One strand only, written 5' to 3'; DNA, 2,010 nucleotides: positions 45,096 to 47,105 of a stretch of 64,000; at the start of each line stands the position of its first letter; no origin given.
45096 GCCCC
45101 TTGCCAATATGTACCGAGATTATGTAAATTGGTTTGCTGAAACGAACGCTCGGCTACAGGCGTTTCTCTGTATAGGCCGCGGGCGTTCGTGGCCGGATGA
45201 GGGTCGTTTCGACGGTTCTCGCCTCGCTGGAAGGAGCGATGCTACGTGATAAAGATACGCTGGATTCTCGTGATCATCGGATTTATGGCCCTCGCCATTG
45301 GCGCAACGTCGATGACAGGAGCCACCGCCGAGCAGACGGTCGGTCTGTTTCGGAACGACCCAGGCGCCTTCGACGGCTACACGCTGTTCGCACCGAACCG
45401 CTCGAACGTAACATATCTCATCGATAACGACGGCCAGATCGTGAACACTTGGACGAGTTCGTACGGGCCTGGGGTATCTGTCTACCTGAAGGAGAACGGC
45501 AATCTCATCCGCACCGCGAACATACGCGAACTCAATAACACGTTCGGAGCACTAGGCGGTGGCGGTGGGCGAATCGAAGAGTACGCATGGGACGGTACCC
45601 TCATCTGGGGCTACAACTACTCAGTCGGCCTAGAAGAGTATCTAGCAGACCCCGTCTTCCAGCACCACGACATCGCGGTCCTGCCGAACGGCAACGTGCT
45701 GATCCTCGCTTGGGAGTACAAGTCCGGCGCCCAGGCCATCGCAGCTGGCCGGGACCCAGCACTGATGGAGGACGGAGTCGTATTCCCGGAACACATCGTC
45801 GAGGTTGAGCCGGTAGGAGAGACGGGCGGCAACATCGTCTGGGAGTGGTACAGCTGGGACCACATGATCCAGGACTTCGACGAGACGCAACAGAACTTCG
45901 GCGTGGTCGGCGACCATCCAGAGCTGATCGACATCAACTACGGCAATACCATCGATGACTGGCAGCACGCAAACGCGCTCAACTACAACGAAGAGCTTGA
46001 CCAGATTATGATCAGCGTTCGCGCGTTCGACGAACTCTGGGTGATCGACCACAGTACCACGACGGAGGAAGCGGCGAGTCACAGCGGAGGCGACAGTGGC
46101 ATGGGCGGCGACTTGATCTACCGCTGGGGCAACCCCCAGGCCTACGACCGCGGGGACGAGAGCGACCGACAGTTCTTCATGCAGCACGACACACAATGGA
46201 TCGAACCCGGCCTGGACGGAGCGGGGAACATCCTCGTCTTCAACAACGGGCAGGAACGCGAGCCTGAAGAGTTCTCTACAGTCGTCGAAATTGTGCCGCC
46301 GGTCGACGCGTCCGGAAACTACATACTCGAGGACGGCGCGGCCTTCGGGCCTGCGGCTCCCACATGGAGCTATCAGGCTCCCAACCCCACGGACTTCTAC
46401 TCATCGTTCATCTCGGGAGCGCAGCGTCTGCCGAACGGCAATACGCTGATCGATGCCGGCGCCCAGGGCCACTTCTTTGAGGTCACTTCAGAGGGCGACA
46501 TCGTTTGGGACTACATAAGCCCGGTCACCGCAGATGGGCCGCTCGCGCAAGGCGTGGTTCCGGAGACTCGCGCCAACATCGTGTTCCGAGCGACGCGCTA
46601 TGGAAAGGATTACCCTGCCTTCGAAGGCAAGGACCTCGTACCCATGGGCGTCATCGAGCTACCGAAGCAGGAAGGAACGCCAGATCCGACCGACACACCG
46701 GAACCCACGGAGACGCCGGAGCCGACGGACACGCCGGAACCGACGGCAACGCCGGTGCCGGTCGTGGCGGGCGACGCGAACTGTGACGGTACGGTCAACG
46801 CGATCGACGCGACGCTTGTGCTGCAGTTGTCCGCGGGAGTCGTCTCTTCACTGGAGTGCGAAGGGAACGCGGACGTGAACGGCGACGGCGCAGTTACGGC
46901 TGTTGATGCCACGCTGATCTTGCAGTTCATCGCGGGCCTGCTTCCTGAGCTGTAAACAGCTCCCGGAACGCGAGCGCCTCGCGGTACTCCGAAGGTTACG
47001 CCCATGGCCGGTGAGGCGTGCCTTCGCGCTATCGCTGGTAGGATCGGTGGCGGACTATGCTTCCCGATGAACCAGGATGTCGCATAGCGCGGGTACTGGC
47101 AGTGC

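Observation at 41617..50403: Three dockerin-tagged arylsulfotransferase-like propeller proteins interleaved with two GT-C membrane enzymes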

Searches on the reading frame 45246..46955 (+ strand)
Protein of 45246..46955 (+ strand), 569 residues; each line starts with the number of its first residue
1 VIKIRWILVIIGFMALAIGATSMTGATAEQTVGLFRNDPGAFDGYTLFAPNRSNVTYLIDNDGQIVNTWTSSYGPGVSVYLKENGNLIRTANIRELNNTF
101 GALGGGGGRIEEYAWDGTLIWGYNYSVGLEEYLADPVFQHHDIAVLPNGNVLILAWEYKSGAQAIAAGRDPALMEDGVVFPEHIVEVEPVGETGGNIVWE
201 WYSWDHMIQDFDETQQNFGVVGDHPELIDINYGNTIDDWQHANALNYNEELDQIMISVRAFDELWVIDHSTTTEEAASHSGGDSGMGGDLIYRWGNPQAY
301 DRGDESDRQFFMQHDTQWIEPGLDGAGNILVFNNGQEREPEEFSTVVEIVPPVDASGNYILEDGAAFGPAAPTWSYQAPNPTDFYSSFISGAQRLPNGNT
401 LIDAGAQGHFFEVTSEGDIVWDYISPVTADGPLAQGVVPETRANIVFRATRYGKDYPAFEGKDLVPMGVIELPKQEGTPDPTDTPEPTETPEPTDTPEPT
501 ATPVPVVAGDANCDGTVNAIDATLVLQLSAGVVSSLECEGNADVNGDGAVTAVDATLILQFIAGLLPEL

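Call 3: search_protein_families(library=pfam, proteins=[window:45246-46955:+], max_evalue=0.1)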
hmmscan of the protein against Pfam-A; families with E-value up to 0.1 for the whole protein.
window:45246-46955:+ (569 aa): 4 families
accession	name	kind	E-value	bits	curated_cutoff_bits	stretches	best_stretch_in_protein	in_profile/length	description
PF05935.17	Arylsulfotrans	-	2.7e-22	79.7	24.2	1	54-410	28-337/374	Arylsulfotransferase (ASST)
PF00404.24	Dockerin_1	-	6.2e-11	42.8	22.9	1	508-560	1-54/57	Dockerin type I domain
PF14269.12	Arylsulfotran_2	-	4.2e-09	36.7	27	1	104-424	21-299/301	Arylsulfotransferase (ASST)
PF12445.13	FliC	-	0.063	14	23.2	0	49-87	89-121/127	Flagellin protein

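Call 4: search_protein_families(library=ncbifam, proteins=[window:45246-46955:+], max_evalue=0.1)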
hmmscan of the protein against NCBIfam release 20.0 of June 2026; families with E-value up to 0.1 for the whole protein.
window:45246-46955:+ (569 aa): 3 families
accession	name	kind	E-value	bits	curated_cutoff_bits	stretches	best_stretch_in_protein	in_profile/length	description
NF049990.1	CellobisidaseCelK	equivalog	3.2e-06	25.6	1700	1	504-566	825-886/889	cellulose 1,4-beta-cellobiosidase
NF037973.1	metallo_SslE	exception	0.0015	16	3000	1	473-531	54-114/1519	lipoprotein metalloprotease SslE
NF007285.1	PRK09752.1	equivalog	0.036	11.7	1459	1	474-522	921-967/1250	AIDA-I family autotransporter adhesin YfaL/EhaC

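Call 8: find_homologous_proteins(query=window:45246-46955:+, max_evalue=0.00001)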
Query window:45246-46955:+ (569 aa): 7987 proteins with E <= 0.00001 among 8000 candidates; the best 120 are listed.
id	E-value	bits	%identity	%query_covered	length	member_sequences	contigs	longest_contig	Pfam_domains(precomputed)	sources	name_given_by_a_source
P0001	0.0e+0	1316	100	100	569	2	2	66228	PF00404.25,PF14269.13,PF05935.18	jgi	-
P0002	0.0e+0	1031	79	100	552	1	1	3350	PF00404.25,PF14269.13,PF05935.18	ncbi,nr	ncbi:MAG: aryl-sulfate sulfotransferase [Chloroflexi bacterium]|nr:aryl-sulfate sulfotransferase [Ch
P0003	2.0e-288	976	77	95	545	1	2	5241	PF00404.25,PF14269.13,PF05935.18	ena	-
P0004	2.3e-249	847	47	80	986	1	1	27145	PF14269.13,PF05935.18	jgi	jgi:hypothetical protein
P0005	1.6e-210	719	58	100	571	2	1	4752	PF00404.25,PF14269.13,PF05935.18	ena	-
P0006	1.3e-209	716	-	-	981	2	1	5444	PF14269.13,PF05935.18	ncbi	ncbi:MAG: aryl-sulfate sulfotransferase [Planctomycetota bacterium JB042]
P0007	7.1e-209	713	58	100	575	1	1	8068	PF00404.25,PF14269.13,PF05935.18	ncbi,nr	ncbi:MAG: aryl-sulfate sulfotransferase [Chloroflexi bacterium]|nr:aryl-sulfate sulfotransferase [Ch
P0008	4.8e-208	711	60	82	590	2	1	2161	PF14269.13,PF05935.18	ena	-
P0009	6.5e-208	710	56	100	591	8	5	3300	PF00404.25,PF14269.13,PF05935.18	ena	-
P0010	5.2e-206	704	56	99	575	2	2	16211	PF00404.25,PF14269.13,PF05935.18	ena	-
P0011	1.7e-203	696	57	100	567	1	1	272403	PF00404.25,PF14269.13,PF05935.18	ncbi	-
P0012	1.0e-201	690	54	100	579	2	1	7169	PF00404.25,PF14269.13,PF05935.18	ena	-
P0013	4.6e-200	684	57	99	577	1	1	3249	PF00404.25,PF14269.13,PF05935.18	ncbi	-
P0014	1.5e-199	683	56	95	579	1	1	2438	PF00404.25,PF14269.13,PF05935.18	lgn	-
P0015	7.7e-194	664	55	95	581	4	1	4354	PF00404.25,PF14269.13,PF05935.18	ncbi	-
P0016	2.5e-192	659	54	99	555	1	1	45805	PF00404.25,PF14269.13,PF05935.18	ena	-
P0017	8.0e-192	657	54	100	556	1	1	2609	PF00404.25,PF14269.13,PF05935.18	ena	-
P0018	1.1e-191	657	55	99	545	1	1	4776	PF00404.25,PF14269.13,PF05935.18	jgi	jgi:hypothetical protein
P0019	1.2e-191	657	55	95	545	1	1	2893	PF00404.25,PF14269.13,PF05935.18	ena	-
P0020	2.0e-191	656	54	96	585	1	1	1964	PF00404.25,PF05935.18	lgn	-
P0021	4.8e-190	651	53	96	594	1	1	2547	PF00404.25,PF14269.13,PF05935.18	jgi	jgi:hypothetical protein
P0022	8.5e-189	647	51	99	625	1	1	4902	PF00404.25,PF14269.13,PF05935.18,PF18884.6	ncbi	-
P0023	1.0e-187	644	59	82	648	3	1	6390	PF14269.13,PF05935.18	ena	-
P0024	3.4e-186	639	60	85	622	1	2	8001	PF14269.13,PF05935.18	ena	-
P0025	6.1e-186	638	53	99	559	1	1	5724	PF00404.25,PF14269.13,PF05935.18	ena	-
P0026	1.5e-185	636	55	94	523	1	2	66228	PF00404.25,PF14269.13,PF05935.18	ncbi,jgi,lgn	-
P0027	3.1e-184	632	48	100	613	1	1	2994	PF00404.25,PF05935.18,PF18884.6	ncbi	-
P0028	3.6e-184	632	54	100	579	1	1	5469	PF00404.25,PF14269.13,PF05935.18,PF18884.6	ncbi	-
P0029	2.3e-183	629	50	99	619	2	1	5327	PF00404.25,PF14269.13,PF05935.18,PF18884.6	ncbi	-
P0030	6.9e-183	628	56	96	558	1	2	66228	PF00404.25,PF05935.18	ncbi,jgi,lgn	-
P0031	5.9e-182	625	51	100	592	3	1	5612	PF14269.13,PF05935.18,PF18884.6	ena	-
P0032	6.6e-182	624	52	98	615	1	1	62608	PF00404.25,PF14269.13,PF05935.18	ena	-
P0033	7.9e-182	624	48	100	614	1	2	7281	PF00404.25,PF14269.13,PF05935.18,PF18884.6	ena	-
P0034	1.2e-180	620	54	96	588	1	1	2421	PF14269.13,PF05935.18,PF18884.6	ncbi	-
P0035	1.8e-180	620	54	100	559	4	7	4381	PF00404.25,PF14269.13,PF05935.18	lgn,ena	-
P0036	2.3e-180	619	60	80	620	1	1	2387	PF14269.13,PF05935.18,PF18884.6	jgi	jgi:hypothetical protein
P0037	6.2e-179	615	52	100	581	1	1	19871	PF00404.25,PF14269.13,PF05935.18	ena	-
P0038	8.6e-178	611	60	78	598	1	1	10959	PF14269.13,PF05935.18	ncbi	-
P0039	2.6e-177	609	53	83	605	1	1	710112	PF00404.25,PF05935.18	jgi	jgi:hypothetical protein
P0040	6.9e-177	608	58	83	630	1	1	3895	PF14269.13,PF05935.18,PF18884.6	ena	-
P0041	2.4e-176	606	51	99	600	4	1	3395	PF00404.25,PF14269.13,PF05935.18,PF18884.6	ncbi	-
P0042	3.1e-176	606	50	95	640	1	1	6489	PF00404.25,PF14269.13,PF05935.18,PF18884.6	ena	-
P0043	2.2e-175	603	54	94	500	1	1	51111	PF00404.25,PF14269.13,PF05935.18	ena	-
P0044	1.8e-174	600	59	78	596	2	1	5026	PF14269.13,PF05935.18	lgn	-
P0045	2.3e-174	599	51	100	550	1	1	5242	PF00404.25,PF14269.13,PF05935.18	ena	-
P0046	3.7e-174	599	52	100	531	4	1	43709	PF00404.25,PF14269.13,PF05935.18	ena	-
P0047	4.6e-174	598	60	79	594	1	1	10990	PF14269.13,PF05935.18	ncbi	-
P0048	6.7e-174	598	58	78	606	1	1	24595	PF14269.13,PF05935.18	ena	-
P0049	7.0e-174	598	52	99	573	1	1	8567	PF00404.25,PF14269.13,PF05935.18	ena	-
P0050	8.5e-174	598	58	82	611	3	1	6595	PF14269.13,PF05935.18,PF18884.6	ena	-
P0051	1.5e-173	597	59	80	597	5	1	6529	PF14269.13,PF05935.18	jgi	jgi:hypothetical protein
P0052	1.6e-173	597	60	78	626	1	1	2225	PF05935.18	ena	-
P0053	1.8e-173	597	60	79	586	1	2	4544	PF14269.13,PF05935.18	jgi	-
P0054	2.6e-173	596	60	79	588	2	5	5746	PF14269.13,PF05935.18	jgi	-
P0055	3.2e-171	589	57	83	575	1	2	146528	PF18962.8,PF14269.13,PF05935.18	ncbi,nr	ncbi:MAG: aryl-sulfate sulfotransferase [candidate division KSB1 bacterium]|nr:aryl-sulfate sulfotra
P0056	3.9e-171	589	56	85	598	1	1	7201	PF05935.18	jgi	-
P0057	6.1e-171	588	56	84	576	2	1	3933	PF18962.8,PF05935.18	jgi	-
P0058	6.6e-171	588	51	96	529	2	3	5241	PF00404.25,PF14269.13,PF05935.18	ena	-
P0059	6.6e-171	588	56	83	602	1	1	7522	PF05935.18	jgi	jgi:hypothetical protein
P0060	1.7e-170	587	51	98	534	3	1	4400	PF00404.25,PF05935.18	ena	-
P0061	3.6e-170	586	52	96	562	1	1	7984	PF00404.25,PF14269.13,PF05935.18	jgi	-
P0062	4.5e-170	585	59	79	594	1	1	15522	PF14269.13,PF05935.18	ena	-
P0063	5.1e-170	585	49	99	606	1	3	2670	PF14269.13,PF05935.18,PF18884.6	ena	-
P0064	5.8e-170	585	51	100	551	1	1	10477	PF00404.25,PF14269.13,PF05935.18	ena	-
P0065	6.1e-170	585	52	95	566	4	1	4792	PF18962.8,PF05935.18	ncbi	-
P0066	6.4e-170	585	56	83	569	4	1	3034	PF18962.8,PF05935.18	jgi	-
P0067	2.1e-169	583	56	78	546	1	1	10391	PF14269.13,PF05935.18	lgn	-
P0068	2.1e-169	583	57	82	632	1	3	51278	PF14269.13,PF05935.18,PF18884.6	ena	-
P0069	2.4e-169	583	47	99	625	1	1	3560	PF14269.13,PF05935.18,PF18884.6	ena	-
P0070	4.1e-169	582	59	78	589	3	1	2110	PF05935.18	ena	-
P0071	4.4e-169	582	58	77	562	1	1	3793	PF18962.8,PF14269.13,PF05935.18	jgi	jgi:hypothetical protein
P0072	4.8e-169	582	57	82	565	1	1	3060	PF18962.8,PF14269.13,PF05935.18,PF13860.13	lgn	-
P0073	8.2e-169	581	58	82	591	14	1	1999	PF18962.8,PF05935.18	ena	-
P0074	8.8e-169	581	57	84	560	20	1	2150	PF18962.8,PF05935.18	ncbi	-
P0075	9.1e-169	581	56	83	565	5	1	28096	PF18962.8,PF14269.13,PF05935.18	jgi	jgi:hypothetical protein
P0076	1.1e-168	581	57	82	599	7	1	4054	PF14269.13,PF05935.18,PF18884.6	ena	-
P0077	2.0e-168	580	55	82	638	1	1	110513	PF00404.25,PF14269.13,PF05935.18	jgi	jgi:hypothetical protein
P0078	2.4e-168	580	54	91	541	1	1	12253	PF00404.25,PF14269.13,PF05935.18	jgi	jgi:hypothetical protein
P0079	2.5e-168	580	51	99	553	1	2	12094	PF00404.25,PF14269.13,PF05935.18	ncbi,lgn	ncbi:MAG: aryl-sulfate sulfotransferase [bacterium]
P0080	3.3e-168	579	55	85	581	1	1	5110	PF05935.18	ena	-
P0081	4.0e-168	579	57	81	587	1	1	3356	PF05935.18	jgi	jgi:hypothetical protein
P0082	7.0e-168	578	56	82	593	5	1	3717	PF05935.18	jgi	jgi:hypothetical protein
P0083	8.1e-168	578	54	92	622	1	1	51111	PF14269.13,PF05935.18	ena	-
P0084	1.4e-167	577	56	81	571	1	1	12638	PF18962.8,PF05935.18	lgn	-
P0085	1.5e-167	577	50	100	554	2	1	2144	PF00404.25,PF14269.13,PF05935.18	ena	-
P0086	1.7e-167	577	51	96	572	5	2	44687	PF18962.8,PF14269.13,PF05935.18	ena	-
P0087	2.5e-167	576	55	83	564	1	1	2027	PF18962.8,PF05935.18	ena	-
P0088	3.0e-167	576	56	82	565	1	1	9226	PF18962.8,PF14269.13,PF05935.18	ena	-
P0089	4.9e-167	575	55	85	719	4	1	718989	PF02412.24,PF00404.25,PF14269.13,PF05935.18,PF18884.6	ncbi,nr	ncbi:MAG: aryl-sulfate sulfotransferase [Dehalococcoidia bacterium]|nr:aryl-sulfate sulfotransferase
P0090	5.0e-167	575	57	78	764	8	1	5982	PF14269.13,PF05935.18,PF01436.28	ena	-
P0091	5.7e-167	575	53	85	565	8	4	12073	PF18962.8,PF14269.13,PF05935.18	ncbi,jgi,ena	jgi:hypothetical protein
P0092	6.6e-167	575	54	83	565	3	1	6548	PF18962.8,PF05935.18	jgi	-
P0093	6.8e-167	575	59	78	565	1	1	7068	PF18962.8,PF14269.13,PF05935.18,PF13860.13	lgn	-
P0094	6.8e-167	575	55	84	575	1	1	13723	PF05935.18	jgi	-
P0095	7.5e-167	575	56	82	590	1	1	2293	PF14269.13,PF05935.18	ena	-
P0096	9.5e-167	574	59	78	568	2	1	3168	PF18962.8,PF14269.13,PF05935.18,PF13860.13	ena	-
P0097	1.3e-166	574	55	83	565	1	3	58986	PF18962.8,PF14269.13,PF05935.18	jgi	jgi:hypothetical protein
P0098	1.5e-166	574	55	82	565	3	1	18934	PF18962.8,PF14269.13,PF05935.18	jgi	-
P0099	2.1e-166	573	51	94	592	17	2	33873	PF05935.18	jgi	jgi:hypothetical protein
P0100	2.4e-166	573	53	88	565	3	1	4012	PF18962.8,PF05935.18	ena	-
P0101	2.6e-166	573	58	77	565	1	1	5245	PF18962.8,PF14269.13,PF05935.18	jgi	jgi:hypothetical protein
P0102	3.7e-166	572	55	84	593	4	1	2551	PF05935.18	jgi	jgi:hypothetical protein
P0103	3.9e-166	572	56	78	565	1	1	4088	PF18962.8,PF05935.18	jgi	-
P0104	4.3e-166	572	59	78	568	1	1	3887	PF18962.8,PF14269.13,PF05935.18,PF13860.13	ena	-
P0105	4.3e-166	572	56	79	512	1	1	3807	PF14269.13,PF05935.18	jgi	-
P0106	4.7e-166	572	54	83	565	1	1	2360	PF18962.8,PF05935.18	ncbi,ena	-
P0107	5.4e-166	572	55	83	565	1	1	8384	PF18962.8,PF05935.18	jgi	jgi:hypothetical protein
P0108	6.3e-166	572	54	83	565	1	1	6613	PF18962.8,PF05935.18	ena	-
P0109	6.5e-166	572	55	83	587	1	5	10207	PF14269.13,PF05935.18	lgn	-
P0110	7.5e-166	571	54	85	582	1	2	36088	PF05935.18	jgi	jgi:hypothetical protein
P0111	8.0e-166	571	52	98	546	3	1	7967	PF00404.25,PF14269.13,PF05935.18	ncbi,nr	ncbi:MAG: aryl-sulfate sulfotransferase [Chloroflexi bacterium]|nr:aryl-sulfate sulfotransferase [Ch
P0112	1.1e-165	571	55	82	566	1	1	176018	PF18962.8,PF14269.13,PF05935.18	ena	-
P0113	1.3e-165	571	56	80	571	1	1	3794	PF18962.8,PF14269.13,PF05935.18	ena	-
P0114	1.7e-165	570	57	79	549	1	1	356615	PF18962.8,PF05935.18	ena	-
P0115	1.8e-165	570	55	85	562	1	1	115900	PF18962.8,PF14269.13,PF05935.18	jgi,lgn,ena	-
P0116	2.1e-165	570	56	78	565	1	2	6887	PF18962.8,PF05935.18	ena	-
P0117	2.6e-165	570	53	86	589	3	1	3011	PF05935.18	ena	-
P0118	3.2e-165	569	55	83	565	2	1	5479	PF18962.8,PF14269.13,PF05935.18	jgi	jgi:hypothetical protein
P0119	4.3e-165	569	56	78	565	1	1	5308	PF18962.8,PF05935.18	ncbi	-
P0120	5.1e-165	569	57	80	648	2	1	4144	PF14269.13,PF05935.18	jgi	jgi:hypothetical protein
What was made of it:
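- C-terminal tags vary with lineage: dockerin, T9SS tail, TSP3 (call 8).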

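Call 9: find_encoding_contigs(protein=P0001, flank=10000, max_places=4)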
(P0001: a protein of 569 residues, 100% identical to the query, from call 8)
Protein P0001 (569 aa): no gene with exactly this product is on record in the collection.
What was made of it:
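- Tried and rejected: Exact look-up of P0001 on its contig failed (call 9).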

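Call 17: find_encoding_contigs(protein=P0011, flank=10000, max_places=2)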
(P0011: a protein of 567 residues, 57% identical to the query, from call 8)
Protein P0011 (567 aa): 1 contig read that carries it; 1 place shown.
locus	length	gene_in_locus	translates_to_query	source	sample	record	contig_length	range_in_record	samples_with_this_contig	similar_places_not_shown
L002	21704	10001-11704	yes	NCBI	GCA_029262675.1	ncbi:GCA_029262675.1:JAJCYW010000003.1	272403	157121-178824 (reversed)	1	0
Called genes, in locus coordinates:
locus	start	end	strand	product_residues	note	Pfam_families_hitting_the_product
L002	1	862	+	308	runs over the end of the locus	PF11611:DUF4352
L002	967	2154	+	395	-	PF00266:Aminotran_5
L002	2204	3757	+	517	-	-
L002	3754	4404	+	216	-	PF01195:Pept_tRNA_hydro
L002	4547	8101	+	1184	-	PF17757:UvrB_inter, PF02559:CarD_TRCF_RID, PF00270:DEAD, PF00271:Helicase_C, PF03461:TRCF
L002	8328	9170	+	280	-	PF18900:DUF5656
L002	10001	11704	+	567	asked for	PF05935:Arylsulfotrans, PF14269:Arylsulfotran_2 (weak), PF00404:Dockerin_1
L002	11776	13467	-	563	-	PF05935:Arylsulfotrans, PF18884:TSP3_bac (faint), PF00404:Dockerin_1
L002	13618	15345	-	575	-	PF05935:Arylsulfotrans, PF18884:TSP3_bac, PF00404:Dockerin_1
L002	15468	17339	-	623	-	PF05935:Arylsulfotrans, PF14269:Arylsulfotran_2 (faint), PF18884:TSP3_bac (weak), PF00404:Dockerin_1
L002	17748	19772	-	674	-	-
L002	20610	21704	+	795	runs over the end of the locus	PF01757:Acyl_transf_3, PF19040:SGNH, PF04311:DUF459, PF13472:Lipase_GDSL_2 (weak)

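Call 18: find_encoding_contigs(protein=P0089, flank=10000, max_places=2)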
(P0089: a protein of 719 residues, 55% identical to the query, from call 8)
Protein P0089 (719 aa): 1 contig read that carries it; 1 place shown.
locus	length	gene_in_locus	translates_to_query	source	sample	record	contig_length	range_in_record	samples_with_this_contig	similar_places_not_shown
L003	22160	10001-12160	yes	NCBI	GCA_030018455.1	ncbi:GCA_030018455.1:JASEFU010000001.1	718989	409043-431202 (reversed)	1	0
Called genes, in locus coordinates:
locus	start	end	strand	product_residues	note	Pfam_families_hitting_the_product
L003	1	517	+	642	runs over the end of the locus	PF00664:ABC_membrane, PF00005:ABC_tran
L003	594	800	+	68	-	-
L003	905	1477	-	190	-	-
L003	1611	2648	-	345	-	PF05496:RuvB_N, PF00004:AAA, PF07728:AAA_5 (weak), PF17864:AAA_lid_4, PF05491:WHD_RuvB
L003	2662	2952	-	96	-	-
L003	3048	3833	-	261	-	PF01909:NTP_transf_2 (weak)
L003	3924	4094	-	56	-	-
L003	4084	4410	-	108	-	-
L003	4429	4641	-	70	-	-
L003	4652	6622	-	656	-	-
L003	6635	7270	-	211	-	PF24175:SU10_adaptor (weak)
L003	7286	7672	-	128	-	-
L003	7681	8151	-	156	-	-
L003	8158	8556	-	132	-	-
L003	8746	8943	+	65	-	-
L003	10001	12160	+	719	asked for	PF05935:Arylsulfotrans, PF14269:Arylsulfotran_2 (weak), PF02412:TSP_3 (weak), PF18884:TSP3_bac (faint), PF00404:Dockerin_1 (faint)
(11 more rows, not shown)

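Call 28: predict_structure(alignment_id=A2)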
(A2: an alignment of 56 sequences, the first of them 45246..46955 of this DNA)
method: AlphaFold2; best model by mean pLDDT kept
length: 569 residues; sequences in the alignment: 56
mean_pLDDT: 88.2   pTM: 0.77
mean pLDDT of the five models: 88.2, 86.9, 86.7, 85.6, 84.5
residues with pLDDT >= 90: 394; 70-90: 103; 50-70: 43; < 50: 29
segments of 3 or more residues with pLDDT < 50: 23-28, 483-501
pLDDT, mean of each block of 10 residues (from residue 1): 80 75 45 89 97 96 97 91 97 90 80 98 91 77 94 95 95 93 96 94 93 93 90 91 93 94 93 64 61 92 90 94 96 92 95 83 72 95 89 97 94 97 95 90 93 97 97 78 45 43 77 96 97 96 97 98 95
secondary structure, 60 per line:
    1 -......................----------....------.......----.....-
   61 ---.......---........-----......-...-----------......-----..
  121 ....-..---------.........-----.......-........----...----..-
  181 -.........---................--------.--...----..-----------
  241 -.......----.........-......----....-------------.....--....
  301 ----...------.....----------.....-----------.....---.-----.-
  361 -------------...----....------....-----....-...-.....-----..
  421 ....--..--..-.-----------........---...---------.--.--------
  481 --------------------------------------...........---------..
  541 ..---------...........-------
elements in order: H2-23 E34-37 E44-50 E55-59 E64-70 E74-81 E87-92 E108-113 E119-124 E137-145 E151-157 H161-166 E182-190 E194-202 H203-206 E207-209 E242-248 E253-258 E263-268 H273-276 E290-294 H297-300 E314-318 E329-333 E345-349 E374-376 H381-384 E391-394 E400-403 E409-413 E419-424 E446-453 H519-529 H539-542 H552-562
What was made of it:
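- On ASST / Arylsulfotrans (Pfam PF05935): AF2 pLDDT 88.2 (call 28).
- On EcAST-type (Cluster I) periplasmic AST: The propeller begins about 10 residues after the signal peptide (call 28).
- On Type I dockerin (Pfam PF00404): AF2 predicts helices at 519-529, 539-542 and 552-562 (call 28).
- The AF2 model has pLDDT 88.2 (call 28).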
